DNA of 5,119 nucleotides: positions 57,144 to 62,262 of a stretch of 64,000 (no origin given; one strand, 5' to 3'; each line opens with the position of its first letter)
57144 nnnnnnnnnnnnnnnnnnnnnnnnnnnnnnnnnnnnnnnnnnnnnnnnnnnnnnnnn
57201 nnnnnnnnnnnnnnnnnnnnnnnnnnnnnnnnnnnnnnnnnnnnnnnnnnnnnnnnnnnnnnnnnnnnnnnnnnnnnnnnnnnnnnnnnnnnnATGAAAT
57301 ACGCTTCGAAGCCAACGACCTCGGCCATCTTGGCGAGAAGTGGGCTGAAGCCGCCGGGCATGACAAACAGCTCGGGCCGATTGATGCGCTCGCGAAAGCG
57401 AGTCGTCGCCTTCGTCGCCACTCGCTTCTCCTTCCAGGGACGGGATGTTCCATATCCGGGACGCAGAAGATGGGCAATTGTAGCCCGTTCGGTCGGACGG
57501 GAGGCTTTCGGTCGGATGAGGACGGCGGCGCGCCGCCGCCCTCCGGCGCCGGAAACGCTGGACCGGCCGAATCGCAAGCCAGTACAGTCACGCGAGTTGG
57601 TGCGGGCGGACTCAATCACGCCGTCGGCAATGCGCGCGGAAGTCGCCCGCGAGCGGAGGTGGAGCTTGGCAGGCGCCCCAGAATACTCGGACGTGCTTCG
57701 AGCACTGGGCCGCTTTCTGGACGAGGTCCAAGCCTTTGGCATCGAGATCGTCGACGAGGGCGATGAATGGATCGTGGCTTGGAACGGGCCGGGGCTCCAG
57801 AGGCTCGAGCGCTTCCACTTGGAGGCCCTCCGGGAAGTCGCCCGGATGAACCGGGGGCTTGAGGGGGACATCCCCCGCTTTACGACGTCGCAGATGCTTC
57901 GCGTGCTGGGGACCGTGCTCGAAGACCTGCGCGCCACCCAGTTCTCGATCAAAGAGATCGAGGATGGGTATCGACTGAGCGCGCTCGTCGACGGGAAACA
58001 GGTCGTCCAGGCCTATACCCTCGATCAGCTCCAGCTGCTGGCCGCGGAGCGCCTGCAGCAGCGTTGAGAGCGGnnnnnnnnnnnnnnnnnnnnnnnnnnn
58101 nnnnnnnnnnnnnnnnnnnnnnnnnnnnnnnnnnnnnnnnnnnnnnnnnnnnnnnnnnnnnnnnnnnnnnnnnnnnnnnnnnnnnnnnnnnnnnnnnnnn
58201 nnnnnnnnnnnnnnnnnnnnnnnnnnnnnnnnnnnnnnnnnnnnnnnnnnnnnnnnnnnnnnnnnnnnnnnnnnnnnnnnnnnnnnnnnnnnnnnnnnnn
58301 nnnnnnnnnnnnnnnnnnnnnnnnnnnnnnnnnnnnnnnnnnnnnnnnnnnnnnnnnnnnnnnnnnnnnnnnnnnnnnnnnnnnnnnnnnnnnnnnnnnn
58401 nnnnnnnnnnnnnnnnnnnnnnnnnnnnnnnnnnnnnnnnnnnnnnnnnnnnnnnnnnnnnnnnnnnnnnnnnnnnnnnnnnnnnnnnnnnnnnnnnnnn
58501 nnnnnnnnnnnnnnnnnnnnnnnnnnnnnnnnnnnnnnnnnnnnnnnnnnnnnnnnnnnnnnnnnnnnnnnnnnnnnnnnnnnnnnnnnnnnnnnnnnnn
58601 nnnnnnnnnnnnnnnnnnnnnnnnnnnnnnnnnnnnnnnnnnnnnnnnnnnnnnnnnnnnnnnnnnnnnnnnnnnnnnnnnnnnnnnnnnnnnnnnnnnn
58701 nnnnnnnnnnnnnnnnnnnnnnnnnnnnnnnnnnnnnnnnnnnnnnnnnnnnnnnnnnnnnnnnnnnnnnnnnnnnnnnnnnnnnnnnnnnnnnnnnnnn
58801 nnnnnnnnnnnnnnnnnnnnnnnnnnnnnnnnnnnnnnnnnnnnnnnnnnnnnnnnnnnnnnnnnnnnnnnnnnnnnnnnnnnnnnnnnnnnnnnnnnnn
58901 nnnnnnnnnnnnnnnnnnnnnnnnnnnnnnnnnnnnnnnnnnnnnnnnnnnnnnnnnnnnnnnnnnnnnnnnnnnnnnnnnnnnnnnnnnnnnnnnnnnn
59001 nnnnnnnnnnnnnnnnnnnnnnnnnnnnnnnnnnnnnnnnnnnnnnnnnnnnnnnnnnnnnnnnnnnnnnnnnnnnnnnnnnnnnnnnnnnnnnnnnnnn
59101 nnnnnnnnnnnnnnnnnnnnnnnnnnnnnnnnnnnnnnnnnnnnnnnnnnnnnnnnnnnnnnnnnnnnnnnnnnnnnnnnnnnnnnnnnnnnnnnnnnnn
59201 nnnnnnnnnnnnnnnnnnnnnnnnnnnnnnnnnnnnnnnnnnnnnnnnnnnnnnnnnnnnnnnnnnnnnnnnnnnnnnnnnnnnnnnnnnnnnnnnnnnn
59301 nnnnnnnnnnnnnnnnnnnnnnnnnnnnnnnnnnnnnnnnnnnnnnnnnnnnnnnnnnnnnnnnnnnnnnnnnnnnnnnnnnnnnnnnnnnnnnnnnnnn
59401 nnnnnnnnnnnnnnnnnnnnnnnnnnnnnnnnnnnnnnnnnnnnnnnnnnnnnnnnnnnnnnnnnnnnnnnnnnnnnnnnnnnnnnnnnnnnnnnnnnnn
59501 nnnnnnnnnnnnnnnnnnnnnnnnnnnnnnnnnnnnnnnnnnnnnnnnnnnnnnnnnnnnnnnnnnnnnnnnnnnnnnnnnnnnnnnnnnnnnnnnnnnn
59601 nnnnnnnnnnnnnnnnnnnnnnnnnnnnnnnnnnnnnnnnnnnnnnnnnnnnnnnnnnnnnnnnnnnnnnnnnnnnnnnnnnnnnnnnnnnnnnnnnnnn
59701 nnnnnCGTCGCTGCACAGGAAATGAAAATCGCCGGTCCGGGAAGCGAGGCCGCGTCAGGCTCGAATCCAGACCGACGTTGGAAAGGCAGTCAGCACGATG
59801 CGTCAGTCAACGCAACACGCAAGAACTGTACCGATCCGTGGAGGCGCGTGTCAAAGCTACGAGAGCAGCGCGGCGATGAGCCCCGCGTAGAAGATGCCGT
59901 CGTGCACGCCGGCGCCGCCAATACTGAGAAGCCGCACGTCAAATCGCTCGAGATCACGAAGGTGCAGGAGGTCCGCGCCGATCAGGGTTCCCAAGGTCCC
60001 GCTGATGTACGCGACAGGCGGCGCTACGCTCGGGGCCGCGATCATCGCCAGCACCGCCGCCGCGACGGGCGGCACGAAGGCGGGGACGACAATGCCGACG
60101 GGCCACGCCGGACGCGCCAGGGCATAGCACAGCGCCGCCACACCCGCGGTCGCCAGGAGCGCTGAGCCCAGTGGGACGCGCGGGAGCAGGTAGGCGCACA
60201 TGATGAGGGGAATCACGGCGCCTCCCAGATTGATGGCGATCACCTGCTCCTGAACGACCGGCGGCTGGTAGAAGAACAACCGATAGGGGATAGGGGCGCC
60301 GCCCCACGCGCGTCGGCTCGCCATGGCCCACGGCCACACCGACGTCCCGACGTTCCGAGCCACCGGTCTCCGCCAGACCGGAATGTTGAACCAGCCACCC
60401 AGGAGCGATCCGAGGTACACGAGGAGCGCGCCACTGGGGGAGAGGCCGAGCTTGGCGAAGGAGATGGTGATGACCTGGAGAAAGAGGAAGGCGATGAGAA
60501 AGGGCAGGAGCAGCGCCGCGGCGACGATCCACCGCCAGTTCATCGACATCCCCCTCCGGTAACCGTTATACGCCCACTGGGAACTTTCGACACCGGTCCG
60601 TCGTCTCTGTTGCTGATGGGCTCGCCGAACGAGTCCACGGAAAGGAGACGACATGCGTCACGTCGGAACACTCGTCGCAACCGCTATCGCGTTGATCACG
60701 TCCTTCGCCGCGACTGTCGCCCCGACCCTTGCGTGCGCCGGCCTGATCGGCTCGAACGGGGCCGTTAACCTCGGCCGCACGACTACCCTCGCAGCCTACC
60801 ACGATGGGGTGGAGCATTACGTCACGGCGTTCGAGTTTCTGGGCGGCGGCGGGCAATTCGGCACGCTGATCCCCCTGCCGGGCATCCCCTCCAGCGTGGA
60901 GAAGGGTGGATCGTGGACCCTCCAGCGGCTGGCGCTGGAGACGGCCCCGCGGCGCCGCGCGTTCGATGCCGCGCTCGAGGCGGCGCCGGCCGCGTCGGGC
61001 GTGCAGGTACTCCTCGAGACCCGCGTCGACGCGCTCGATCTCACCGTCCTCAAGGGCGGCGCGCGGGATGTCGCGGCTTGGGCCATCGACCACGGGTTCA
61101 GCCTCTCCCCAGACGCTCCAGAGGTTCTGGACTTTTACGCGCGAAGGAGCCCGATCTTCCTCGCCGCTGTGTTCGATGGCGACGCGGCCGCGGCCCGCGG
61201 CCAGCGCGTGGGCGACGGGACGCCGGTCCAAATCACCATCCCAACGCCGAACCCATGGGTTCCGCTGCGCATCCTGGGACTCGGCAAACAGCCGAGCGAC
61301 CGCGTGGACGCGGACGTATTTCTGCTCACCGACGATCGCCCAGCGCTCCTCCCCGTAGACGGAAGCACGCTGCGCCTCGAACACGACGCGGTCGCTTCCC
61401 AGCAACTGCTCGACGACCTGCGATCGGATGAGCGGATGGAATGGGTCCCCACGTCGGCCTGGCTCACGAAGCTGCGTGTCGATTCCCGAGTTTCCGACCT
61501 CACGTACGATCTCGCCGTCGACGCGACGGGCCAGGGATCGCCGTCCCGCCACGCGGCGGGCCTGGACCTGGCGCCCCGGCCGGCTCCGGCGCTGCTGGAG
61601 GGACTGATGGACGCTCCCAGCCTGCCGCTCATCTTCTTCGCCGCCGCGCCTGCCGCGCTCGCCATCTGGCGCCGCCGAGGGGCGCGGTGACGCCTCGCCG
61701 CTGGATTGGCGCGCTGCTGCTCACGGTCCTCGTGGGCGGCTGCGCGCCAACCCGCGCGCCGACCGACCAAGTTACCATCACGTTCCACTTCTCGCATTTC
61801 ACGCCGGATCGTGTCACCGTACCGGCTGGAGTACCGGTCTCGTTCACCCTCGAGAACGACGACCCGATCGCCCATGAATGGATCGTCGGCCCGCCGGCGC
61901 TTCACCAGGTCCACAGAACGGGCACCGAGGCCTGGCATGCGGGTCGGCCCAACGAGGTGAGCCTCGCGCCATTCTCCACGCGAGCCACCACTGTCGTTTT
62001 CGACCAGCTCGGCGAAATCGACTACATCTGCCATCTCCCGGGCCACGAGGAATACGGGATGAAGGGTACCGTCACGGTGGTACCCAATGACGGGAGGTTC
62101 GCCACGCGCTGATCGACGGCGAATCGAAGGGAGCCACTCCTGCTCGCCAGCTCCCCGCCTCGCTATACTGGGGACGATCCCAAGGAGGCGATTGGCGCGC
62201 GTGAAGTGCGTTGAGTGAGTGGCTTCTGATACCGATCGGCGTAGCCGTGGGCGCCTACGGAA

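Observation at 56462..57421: ICL/PEP-mutase superfamily enzyme lacking the catalytic K(K/R)CGH loop (Cys->Ser, His->Thr)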

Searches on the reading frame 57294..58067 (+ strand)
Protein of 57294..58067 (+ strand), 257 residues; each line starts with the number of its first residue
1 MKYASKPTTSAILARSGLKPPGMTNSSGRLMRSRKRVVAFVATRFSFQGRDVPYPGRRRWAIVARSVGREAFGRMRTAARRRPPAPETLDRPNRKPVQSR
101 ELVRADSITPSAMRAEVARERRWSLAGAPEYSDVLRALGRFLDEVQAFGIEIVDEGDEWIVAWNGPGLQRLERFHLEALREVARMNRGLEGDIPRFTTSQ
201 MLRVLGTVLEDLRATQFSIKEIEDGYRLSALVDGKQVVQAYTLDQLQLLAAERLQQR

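Call 25: search_protein_families(library=pfam, proteins=[window:57294-58067:+], max_evalue=0.01)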
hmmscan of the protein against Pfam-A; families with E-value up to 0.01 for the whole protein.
window:57294-58067:+ (257 aa): 0 families

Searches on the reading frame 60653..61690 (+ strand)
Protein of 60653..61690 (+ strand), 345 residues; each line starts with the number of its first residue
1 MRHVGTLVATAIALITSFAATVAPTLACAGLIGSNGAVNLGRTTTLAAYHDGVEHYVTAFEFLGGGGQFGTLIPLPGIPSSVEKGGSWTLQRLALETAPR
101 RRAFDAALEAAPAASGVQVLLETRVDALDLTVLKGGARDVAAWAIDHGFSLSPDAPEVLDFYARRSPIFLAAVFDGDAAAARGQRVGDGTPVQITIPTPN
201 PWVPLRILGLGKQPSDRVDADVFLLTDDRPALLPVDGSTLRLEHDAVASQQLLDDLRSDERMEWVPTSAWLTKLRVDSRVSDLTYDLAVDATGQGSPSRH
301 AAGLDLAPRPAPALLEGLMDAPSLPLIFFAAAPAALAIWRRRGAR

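Call 25: search_protein_families(library=pfam, proteins=[window:60653-61690:+], max_evalue=0.01)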
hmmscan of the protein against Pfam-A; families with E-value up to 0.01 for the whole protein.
window:60653-61690:+ (345 aa): 1 family
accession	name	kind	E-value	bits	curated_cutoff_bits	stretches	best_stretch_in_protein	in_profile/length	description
PF10092.14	DUF2330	-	7.6e-10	38.9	24.7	1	27-227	6-215/279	Uncharacterized protein conserved in bacteria (DUF2330)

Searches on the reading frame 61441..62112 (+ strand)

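Call 25: search_protein_families(library=pfam, proteins=[window:61441-62112:+], max_evalue=0.01)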
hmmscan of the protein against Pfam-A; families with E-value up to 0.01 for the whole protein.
window:61441-62112:+ (223 aa): 2 families
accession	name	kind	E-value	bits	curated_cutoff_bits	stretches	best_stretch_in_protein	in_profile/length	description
PF13473.12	Cupredoxin_1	-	2.8e-09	37.4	27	1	94-213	5-104/104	Cupredoxin-like domain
PF00127.26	Copper-bind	-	1.4e-05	25.9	21.2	1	119-213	13-98/99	Copper binding proteins, plastocyanin/azurin family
